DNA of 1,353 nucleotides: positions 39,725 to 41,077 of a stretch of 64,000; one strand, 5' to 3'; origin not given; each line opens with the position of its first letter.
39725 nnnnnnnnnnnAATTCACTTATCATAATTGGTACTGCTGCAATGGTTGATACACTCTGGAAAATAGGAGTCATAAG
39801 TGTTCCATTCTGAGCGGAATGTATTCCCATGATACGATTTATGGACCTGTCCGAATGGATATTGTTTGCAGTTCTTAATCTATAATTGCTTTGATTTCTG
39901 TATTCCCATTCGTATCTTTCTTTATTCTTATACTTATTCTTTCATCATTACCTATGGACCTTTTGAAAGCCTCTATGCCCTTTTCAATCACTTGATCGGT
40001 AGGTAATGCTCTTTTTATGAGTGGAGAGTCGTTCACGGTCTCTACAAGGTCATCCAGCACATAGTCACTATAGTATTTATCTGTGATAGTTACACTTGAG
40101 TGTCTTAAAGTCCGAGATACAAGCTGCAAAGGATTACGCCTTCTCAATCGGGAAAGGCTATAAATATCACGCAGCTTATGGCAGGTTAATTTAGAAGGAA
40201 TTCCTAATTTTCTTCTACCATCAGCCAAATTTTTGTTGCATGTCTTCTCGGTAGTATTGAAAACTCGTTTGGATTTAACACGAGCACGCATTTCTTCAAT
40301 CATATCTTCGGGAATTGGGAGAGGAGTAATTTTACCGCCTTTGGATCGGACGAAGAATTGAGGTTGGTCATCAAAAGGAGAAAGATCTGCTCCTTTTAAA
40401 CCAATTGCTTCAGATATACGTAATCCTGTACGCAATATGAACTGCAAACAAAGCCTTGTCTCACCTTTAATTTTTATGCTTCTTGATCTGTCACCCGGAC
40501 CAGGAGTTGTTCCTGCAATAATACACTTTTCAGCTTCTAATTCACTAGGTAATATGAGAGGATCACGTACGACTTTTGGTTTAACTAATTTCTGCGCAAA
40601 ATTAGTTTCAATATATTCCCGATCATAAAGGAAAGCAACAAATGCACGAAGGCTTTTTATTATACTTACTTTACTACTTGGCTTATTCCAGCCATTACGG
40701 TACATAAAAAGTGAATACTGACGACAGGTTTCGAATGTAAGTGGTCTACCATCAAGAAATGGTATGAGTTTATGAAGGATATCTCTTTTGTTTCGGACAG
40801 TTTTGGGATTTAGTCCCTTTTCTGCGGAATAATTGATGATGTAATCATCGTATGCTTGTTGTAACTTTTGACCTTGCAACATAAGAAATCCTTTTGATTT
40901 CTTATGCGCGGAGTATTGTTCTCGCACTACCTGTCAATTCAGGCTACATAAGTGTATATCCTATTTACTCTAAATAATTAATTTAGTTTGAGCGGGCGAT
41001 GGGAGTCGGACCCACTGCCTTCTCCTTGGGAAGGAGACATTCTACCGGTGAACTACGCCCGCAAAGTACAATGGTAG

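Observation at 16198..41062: Two tandem genomic islands stacked at tRNA-Gly(CCC), marked by three direct copies of the tRNA 3' half and by an internally deleted integrase relic at the junction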

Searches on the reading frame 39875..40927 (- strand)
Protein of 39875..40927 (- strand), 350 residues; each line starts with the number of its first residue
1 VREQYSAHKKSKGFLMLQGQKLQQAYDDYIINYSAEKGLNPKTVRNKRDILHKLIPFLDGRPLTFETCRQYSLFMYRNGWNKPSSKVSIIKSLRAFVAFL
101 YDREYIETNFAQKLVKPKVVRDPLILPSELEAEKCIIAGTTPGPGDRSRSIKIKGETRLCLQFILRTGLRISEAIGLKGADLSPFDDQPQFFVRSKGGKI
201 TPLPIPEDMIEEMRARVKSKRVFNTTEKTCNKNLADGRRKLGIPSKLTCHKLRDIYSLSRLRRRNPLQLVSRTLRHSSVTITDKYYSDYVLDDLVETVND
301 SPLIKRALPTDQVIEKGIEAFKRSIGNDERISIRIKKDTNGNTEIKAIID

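Call 11: search_protein_families(library=pfam, proteins=[window:39878-40927:-], max_evalue=0.01)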
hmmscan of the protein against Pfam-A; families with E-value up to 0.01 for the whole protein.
window:39878-40927:- (350 aa): 1 family
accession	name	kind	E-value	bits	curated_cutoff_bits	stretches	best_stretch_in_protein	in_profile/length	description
PF00589.27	Phage_integrase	-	2.1e-12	47.6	27.1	1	155-287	22-167/172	Phage integrase family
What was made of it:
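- Checked: The ORF 39875-40927 (-) hits PF00589 (call 11).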

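Call 20: find_encoding_contigs(protein=window:39875-40927:-, flank=10000, max_places=10)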
Protein window:39875-40927:- (350 aa): no gene with exactly this product is on record in the collection.

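Call 27: find_homologous_proteins(query=window:39878-40927:-)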
Query window:39878-40927:- (350 aa): 72 proteins with E <= 0.001 among 2442 candidates.
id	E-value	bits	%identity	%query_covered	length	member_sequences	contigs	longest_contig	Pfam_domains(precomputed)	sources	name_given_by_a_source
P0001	1.5e-219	746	100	96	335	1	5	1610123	PF00589.28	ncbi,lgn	-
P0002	5.2e-164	563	74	95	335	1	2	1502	PF00589.28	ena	-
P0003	3.7e-161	554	72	95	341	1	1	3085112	PF00589.28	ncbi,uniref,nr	ncbi:tyrosine recombinase XerD [Reticulibacter mediterranei]|uniref:Tyrosine recombinase XerD n=1 Ta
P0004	6.4e-161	553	71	95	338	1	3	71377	PF00589.28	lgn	-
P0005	2.6e-157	541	71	95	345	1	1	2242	PF00589.28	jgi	jgi:integrase/recombinase XerD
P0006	2.6e-157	541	72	95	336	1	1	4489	PF00589.28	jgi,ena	jgi:site-specific recombinase XerD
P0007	1.2e-154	532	71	95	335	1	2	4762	PF00589.28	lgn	-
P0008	1.6e-154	532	70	95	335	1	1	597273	PF00589.28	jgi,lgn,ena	-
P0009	4.1e-154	531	71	94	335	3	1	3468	PF00589.28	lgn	-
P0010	5.8e-154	530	72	93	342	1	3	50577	PF00589.28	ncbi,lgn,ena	-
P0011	5.4e-153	527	70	95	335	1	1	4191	PF00589.28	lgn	-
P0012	6.5e-153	527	70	95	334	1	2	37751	PF00589.28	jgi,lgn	-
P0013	1.6e-150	519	69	95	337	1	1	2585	PF00589.28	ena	-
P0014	4.2e-150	517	69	95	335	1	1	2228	PF00589.28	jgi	jgi:site-specific recombinase XerD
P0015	5.1e-150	517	69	95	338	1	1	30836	PF00589.28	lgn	-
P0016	7.2e-150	517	70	93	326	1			PF00589.28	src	-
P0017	8.4e-149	513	68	95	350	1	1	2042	PF00589.28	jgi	jgi:integrase/recombinase XerD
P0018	3.9e-147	508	70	93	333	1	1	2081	PF00589.28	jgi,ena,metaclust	metaclust:\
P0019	2.1e-145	502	72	89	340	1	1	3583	PF00589.28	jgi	jgi:site-specific recombinase XerD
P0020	4.4e-143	494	71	89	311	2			PF00589.28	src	-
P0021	7.5e-142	490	69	91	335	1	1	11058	PF00589.28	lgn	-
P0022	3.8e-139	481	75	83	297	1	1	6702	PF00589.28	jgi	jgi:integrase/recombinase XerD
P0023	1.6e-137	476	64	94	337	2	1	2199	PF00589.28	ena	-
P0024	8.1e-137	474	63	95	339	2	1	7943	PF00589.28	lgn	-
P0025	1.2e-134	467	66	94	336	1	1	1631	PF00589.28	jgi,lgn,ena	-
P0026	2.5e-134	466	63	95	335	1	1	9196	PF00589.28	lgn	-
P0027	4.6e-129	448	62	95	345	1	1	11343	PF00589.28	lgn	-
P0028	1.1e-116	408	56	95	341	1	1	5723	PF00589.28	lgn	-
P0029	3.1e-112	393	73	70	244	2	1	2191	PF00589.28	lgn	-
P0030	1.1e-102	362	54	92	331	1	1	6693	PF00589.28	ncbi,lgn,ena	-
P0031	1.7e-100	354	73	60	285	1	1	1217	PF07884.20,PF00589.28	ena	-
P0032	6.9e-98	346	52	93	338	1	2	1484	PF00589.28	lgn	-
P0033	7.2e-98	346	52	91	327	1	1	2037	PF00589.28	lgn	-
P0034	9.8e-98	345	52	92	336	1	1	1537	PF00589.28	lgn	-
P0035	2.3e-94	334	51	92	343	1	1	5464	PF00589.28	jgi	jgi:integrase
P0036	2.6e-94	334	49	93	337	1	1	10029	PF00589.28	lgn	-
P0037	3.1e-94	334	51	94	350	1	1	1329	PF00589.28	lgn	-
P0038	1.0e-93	332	49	92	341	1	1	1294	PF00589.28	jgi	jgi:site-specific recombinase XerD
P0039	3.1e-90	321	49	92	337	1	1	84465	PF00589.28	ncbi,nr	ncbi:MAG TPA: tyrosine-type recombinase/integrase [Patescibacteria group bacterium]|nr:tyrosine-type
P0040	5.7e-90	320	48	95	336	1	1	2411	PF00589.28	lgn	-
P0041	1.0e-89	319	47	93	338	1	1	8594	PF00589.28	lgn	-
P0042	5.5e-89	317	47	92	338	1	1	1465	PF00589.28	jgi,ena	-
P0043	4.6e-87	310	67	57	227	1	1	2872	PF00589.28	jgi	jgi:site-specific recombinase XerD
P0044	3.5e-85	304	47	95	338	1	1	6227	PF00589.28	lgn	-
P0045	1.1e-82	296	46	93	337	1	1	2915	PF00589.28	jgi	jgi:site-specific recombinase XerD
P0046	1.1e-82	296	68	54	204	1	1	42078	PF00589.28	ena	-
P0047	6.7e-80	287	46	93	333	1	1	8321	PF00589.28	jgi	jgi:integrase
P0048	2.0e-73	265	45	90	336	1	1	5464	PF00589.28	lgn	-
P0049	1.6e-67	246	42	91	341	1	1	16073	PF00589.28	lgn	-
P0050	3.3e-67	245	44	87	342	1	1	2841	PF00589.28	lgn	-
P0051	2.2e-65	239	42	92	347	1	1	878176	PF00589.28,PF02899.24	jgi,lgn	-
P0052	2.3e-65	239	44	85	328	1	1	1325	PF00589.28,PF02899.24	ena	-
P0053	5.8e-65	238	39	95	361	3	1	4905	PF00589.28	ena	-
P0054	1.8e-64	236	45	83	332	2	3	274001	PF00589.28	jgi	-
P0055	5.7e-64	234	41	88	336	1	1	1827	PF13495.13,PF00589.28,PF02899.24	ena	-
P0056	2.2e-61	226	43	91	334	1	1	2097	PF00589.28,PF02899.24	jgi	-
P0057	1.8e-60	223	41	94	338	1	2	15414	PF00589.28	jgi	-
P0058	2.2e-60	223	42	87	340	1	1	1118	PF00589.28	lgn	-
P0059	1.8e-56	210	40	91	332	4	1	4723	PF00589.28,PF02899.24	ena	-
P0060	2.1e-55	206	39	89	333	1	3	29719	PF00589.28,PF02899.24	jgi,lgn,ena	-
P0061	2.8e-52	196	38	89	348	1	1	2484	PF00589.28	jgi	-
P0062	1.2e-51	194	37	92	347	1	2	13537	PF00589.28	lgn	-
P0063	2.4e-51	193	38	85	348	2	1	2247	PF00589.28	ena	-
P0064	5.5e-51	192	37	93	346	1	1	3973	PF00589.28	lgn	-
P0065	1.6e-50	190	38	91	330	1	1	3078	PF00589.28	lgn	-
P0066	3.7e-49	186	39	84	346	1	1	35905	PF00589.28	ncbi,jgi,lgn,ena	jgi:integrase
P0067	1.6e-48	184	37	92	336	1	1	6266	PF00589.28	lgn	-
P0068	2.0e-48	183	37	84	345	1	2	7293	PF00589.28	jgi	-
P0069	6.6e-45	172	46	60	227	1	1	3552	PF00589.28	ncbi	-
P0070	1.3e-43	167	34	91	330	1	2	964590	PF00589.28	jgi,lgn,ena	jgi:integrase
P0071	2.3e-30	124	30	88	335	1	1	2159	PF00589.28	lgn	-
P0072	2.5e-16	78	30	62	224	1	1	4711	PF00589.28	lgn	-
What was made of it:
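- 39875..40927 (-): Tyrosine integrase of island B. The ORF as listed is given; the probable true start is the ATG at 40882, which gives 335 aa. P0001 is 100% identical and 335 aa long (call 27).
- The source is a metagenome-assembled contig (call 27).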

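Call 28: find_encoding_contigs(protein=P0001, flank=10000, max_places=10)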
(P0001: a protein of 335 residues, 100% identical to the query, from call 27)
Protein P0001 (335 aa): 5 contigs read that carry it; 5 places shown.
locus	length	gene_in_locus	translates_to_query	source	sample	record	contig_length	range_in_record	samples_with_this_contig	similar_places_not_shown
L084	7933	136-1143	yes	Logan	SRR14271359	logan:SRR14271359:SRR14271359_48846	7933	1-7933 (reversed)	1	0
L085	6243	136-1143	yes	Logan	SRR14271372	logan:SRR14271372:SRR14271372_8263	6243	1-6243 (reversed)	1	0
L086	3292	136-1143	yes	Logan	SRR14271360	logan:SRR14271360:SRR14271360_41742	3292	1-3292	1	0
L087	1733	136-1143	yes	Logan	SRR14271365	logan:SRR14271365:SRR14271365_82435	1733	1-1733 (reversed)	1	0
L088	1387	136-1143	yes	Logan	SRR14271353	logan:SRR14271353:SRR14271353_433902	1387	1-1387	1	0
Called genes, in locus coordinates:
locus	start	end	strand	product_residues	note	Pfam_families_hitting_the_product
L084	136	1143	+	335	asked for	PF00589:Phage_integrase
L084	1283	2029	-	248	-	PF00211:Guanylate_cyc (weak)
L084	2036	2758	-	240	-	PF00211:Guanylate_cyc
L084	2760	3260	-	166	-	PF18967:PycTM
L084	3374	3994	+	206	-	PF01726:LexA_DNA_bind, PF00717:Peptidase_S24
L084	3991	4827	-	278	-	PF14338:Mrr_N, PF04471:Mrr_cat, PF10356:RRG7 (faint), PF22722:NA-iREase1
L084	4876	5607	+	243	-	-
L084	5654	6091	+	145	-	PF05065:Phage_capsid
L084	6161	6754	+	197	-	-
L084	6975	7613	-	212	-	PF00239:Resolvase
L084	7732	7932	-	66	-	?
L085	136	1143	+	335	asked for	PF00589:Phage_integrase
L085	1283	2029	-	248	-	PF00211:Guanylate_cyc (weak)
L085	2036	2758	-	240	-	PF00211:Guanylate_cyc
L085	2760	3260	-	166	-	PF18967:PycTM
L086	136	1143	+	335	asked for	PF00589:Phage_integrase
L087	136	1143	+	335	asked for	PF00589:Phage_integrase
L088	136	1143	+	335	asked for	PF00589:Phage_integrase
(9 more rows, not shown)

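Call 29: find_encoding_contigs(protein=P0003, flank=10000, max_places=4)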
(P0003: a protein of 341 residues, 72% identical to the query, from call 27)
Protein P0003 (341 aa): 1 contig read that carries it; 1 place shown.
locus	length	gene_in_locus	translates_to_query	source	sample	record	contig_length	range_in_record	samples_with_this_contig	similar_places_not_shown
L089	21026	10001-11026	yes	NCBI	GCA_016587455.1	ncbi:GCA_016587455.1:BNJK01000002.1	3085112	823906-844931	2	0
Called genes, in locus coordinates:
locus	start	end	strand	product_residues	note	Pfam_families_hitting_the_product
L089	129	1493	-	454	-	-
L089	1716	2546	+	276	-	PF13814:Replic_Relax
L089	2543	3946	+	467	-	-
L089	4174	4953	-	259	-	-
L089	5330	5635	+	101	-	-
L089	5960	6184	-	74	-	-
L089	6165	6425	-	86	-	-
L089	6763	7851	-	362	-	-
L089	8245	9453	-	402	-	PF13676:TIR_2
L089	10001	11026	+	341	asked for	PF00589:Phage_integrase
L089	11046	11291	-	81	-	PF01381:HTH_3 (weak)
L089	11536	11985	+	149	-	PF12844:HTH_19 (weak), PF13560:HTH_31 (faint)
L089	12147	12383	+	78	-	PF18903:DUF5659 (weak)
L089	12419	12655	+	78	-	PF13560:HTH_31, PF13443:HTH_26 (weak), PF01381:HTH_3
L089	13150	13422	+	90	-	-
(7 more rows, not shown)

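Call 31: find_encoding_contigs(protein=P0008, flank=10000, max_places=3)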
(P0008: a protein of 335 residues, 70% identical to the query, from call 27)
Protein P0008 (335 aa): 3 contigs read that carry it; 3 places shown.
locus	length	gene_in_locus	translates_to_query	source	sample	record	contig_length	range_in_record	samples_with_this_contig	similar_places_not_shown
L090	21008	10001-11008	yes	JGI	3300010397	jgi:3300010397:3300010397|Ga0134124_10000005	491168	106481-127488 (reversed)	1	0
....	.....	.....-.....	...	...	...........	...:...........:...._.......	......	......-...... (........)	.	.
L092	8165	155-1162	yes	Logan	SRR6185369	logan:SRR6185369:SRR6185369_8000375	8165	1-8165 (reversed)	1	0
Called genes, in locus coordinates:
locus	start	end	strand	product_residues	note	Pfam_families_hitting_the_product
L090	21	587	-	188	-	-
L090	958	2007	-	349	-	-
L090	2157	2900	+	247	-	-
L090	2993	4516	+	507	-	PF02366:PMT, PF13231:PMT_2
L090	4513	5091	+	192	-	-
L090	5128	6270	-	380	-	PF00561:Abhydrolase_1 (weak), PF12697:Abhydrolase_6 (weak)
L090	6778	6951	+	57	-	-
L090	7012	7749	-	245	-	PF03734:YkuD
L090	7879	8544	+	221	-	PF04294:VanW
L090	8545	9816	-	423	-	PF01406:tRNA-synt_1e, PF09334:tRNA-synt_1g (weak), PF00133:tRNA-synt_1, PF09334:tRNA-synt_1g (weak)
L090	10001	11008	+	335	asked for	PF00589:Phage_integrase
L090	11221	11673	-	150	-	-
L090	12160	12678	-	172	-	PF13545:HTH_Crp_2 (weak), PF01047:MarR (weak), PF12802:MarR_2 (faint)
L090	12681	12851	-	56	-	-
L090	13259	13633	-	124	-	-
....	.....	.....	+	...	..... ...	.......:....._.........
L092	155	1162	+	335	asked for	PF00589:Phage_integrase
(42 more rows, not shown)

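Call 32: find_encoding_contigs(protein=P0004, flank=10000, max_places=3)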
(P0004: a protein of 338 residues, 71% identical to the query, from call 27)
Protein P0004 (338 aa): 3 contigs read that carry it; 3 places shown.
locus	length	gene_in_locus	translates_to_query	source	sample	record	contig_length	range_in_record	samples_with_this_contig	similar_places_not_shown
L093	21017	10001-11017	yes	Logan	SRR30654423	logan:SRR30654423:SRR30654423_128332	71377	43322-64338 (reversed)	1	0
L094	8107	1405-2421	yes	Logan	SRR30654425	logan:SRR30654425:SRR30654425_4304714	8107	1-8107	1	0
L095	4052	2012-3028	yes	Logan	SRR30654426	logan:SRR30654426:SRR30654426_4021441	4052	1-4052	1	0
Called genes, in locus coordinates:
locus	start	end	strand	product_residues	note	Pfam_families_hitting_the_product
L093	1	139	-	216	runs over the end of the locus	-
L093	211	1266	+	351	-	-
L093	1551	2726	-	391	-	PF00294:PfkB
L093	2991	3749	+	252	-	PF06737:Transglycosylas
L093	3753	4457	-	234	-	PF03734:YkuD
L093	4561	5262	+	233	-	PF04294:VanW (weak)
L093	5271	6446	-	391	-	PF01406:tRNA-synt_1e, PF01921:tRNA-synt_1f (faint), PF09334:tRNA-synt_1g (weak), PF00133:tRNA-synt_1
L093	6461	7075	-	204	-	PF00300:His_Phos_1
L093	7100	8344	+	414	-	PF13439:Glyco_transf_4, PF13579:Glyco_trans_4_4, PF20706:GT4-conflict, PF00534:Glycos_transf_1, PF13692:Glyco_trans_1_4, PF13524:Glyco_trans_1_2 (weak)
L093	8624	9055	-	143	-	PF03479:PCC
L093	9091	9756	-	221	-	-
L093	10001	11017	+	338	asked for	PF00589:Phage_integrase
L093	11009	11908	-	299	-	PF14078:DUF4259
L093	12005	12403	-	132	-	-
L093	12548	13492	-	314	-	PF03009:GDPD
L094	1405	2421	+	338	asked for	PF00589:Phage_integrase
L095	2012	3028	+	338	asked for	PF00589:Phage_integrase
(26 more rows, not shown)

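Call 33: find_encoding_contigs(protein=P0010, flank=10000, max_places=3)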
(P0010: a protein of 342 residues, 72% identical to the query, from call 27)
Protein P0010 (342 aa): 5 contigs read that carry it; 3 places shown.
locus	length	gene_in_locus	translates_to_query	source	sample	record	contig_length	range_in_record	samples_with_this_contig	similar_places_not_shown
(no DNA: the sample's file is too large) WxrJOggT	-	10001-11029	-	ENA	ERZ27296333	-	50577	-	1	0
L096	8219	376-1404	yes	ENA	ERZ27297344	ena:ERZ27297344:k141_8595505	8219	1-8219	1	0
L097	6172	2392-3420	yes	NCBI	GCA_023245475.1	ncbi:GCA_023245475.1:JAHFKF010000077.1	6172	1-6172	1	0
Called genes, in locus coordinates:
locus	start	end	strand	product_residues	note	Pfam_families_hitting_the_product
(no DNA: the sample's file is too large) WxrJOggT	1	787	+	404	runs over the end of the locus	PF00670:AdoHcyase_NAD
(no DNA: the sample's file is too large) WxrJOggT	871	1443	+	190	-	PF00293:NUDIX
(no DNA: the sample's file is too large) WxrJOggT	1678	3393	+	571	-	PF02543:Carbam_trans_N, PF16861:Carbam_trans_C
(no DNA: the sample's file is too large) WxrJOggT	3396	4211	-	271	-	PF01978:TrmB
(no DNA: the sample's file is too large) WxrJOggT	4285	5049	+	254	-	PF00696:AA_kinase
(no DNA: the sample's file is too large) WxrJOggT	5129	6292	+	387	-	-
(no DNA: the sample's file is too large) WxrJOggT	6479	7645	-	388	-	PF01406:tRNA-synt_1e, PF01921:tRNA-synt_1f (faint), PF09334:tRNA-synt_1g, PF00133:tRNA-synt_1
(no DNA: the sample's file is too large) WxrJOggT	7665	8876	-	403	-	-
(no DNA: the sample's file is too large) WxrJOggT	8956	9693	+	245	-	PF02397:Bac_transf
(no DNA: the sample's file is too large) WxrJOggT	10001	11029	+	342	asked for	PF00589:Phage_integrase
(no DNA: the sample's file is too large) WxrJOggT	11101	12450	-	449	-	PF02661:Fic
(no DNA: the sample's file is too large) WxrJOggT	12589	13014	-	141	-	PF13619:KTSC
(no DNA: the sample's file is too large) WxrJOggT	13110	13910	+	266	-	PF14337:Abi_alpha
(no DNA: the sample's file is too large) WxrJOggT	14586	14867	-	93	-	PF13744:HTH_37 (weak), PF24250:HVO_2718 (faint), PF13560:HTH_31, PF12844:HTH_19, PF01381:HTH_3, PF13443:HTH_26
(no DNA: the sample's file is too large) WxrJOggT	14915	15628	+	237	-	-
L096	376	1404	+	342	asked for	PF00589:Phage_integrase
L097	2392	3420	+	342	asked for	PF00589:Phage_integrase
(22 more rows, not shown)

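Call 38: search_protein_families(library=phrogs, proteins=[window:39878-40927:-], max_evalue=0.001)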
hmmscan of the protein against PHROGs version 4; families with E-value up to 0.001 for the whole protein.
window:39878-40927:- (350 aa): 2 families
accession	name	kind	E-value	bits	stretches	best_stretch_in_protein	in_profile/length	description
phrog_1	-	integration and excision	6.8e-23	82.8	1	22-306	166-453/611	integrase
phrog_216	-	integration and excision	2.8e-15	57.2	1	87-294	16-229/301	integrase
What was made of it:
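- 39875..40927 (-): PF00589 E=2e-12 (call 11). phrog_1 integrase (call 38).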

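Call 41: find_related_loci(query=A1, collection=metagenome_contigs, flank=10000)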
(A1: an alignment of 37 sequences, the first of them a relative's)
Query A1 (335 aa) in metagenome_contigs; peptide patterns used: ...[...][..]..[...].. (x = any residue, [..] = any of these).
76 stretches matched a pattern; 31 encode a relative of the query (tblastn E <= 1e-3); 30 distinct loci.
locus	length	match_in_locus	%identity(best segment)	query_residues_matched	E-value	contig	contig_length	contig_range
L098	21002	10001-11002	70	1-334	3e-162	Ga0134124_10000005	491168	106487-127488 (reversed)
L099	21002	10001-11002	70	1-334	2e-160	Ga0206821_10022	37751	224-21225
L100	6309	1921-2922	70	1-334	4e-161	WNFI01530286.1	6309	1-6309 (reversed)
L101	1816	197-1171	70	1-325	2e-167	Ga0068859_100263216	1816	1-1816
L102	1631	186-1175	66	1-330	4e-154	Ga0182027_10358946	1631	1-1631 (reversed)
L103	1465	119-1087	47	1-322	5e-104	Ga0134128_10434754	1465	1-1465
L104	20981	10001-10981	46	1-325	1e-88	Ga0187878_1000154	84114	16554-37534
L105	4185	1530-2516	44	1-326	5e-85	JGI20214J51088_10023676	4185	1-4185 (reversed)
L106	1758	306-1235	45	1-305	2e-86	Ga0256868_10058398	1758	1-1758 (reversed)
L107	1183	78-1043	44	2-322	1e-79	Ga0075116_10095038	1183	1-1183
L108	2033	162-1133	42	2-325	3e-72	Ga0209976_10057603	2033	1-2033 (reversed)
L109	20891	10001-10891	44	1-299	1e-69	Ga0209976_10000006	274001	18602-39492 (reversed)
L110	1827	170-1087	41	2-308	3e-70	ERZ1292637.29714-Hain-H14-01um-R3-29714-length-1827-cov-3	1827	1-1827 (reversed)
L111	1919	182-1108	42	11-320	1e-68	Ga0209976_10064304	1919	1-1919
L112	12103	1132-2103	41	1-324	2e-65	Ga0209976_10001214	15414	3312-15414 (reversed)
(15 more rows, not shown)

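Call 57: find_related_loci(query=A1, collection=viral_contigs, flank=10000)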
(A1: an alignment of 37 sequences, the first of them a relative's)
Query A1 (335 aa) in viral_contigs; peptide patterns used: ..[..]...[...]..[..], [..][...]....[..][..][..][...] (x = any residue, [..] = any of these).
66 stretches matched a pattern; 5 encode a relative of the query (tblastn E <= 1e-3); 5 distinct loci.
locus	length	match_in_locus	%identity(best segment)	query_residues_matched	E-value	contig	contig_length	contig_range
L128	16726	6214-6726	27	150-291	1e-7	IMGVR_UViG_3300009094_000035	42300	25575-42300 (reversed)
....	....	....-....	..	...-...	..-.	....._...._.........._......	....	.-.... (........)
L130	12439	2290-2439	36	234-283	6e-6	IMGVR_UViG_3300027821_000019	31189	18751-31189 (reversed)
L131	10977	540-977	28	150-270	1e-5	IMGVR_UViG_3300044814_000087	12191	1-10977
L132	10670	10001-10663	25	26-242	9e-5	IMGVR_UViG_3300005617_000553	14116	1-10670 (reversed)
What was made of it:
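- On Prophage: IMG/VR holds no close integrase relatives (call 57).
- Closest known: Defence islands carried on integrative elements. Different: IMG/VR has no close relatives (call 57).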
